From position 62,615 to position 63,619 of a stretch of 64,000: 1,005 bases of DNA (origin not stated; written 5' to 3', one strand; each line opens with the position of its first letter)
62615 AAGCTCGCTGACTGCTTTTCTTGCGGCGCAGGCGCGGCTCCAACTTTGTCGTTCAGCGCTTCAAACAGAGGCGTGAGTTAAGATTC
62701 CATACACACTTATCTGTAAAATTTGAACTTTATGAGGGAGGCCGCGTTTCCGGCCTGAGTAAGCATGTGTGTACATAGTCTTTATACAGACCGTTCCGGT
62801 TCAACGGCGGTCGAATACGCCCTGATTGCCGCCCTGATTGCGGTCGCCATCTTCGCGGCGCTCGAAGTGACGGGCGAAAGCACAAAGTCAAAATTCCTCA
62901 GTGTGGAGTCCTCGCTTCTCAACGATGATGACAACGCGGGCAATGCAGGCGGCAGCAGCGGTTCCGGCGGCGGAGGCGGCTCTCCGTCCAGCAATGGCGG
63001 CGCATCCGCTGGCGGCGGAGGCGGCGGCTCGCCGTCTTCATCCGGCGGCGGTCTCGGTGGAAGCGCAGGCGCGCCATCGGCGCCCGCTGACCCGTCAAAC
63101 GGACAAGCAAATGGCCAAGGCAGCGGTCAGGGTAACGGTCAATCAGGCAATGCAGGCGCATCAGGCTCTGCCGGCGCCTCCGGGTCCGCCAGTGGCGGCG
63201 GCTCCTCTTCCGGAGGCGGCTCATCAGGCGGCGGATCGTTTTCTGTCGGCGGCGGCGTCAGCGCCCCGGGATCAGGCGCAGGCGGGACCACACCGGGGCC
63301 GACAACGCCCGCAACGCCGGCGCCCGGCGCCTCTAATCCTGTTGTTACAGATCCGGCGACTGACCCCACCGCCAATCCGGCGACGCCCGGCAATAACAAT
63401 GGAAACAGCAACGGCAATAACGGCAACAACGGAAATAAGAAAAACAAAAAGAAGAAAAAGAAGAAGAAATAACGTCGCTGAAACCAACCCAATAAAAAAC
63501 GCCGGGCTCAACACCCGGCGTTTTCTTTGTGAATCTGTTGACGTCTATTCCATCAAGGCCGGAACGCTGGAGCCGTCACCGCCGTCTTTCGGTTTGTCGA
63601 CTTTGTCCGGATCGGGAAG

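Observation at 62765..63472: Flp pilin with a roughly 180-aa disordered tail ending in poly-lysine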

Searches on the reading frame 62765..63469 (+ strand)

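Call 4: search_protein_families(library=pfam, proteins=[window:62765-63469:+], max_evalue=1)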
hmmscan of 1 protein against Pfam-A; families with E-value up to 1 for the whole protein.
window:62765-63469:+ (235 aa): 4 families
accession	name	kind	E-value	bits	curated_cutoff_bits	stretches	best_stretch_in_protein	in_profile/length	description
PF04964.19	Flp_Fap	-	3.1e-12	46.5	32.2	1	8-50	3-45/46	Flp/Fap pilin component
PF12555.13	SteA-like_C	-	0.0092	16.5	26.4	1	3-33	3-33/52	SteA-like C-terminal domain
PF07172.16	GRP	-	0.015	16.3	30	1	20-99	8-88/90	Glycine rich protein family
PF07811.17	TadE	-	0.26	11.9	22.9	1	12-35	1-24/43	TadE-like protein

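Call 5: search_protein_families(library=ncbifam, proteins=[window:62765-63469:+], max_evalue=1)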
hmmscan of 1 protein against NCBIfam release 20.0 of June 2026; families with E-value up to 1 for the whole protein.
window:62765-63469:+ (235 aa): 0 families
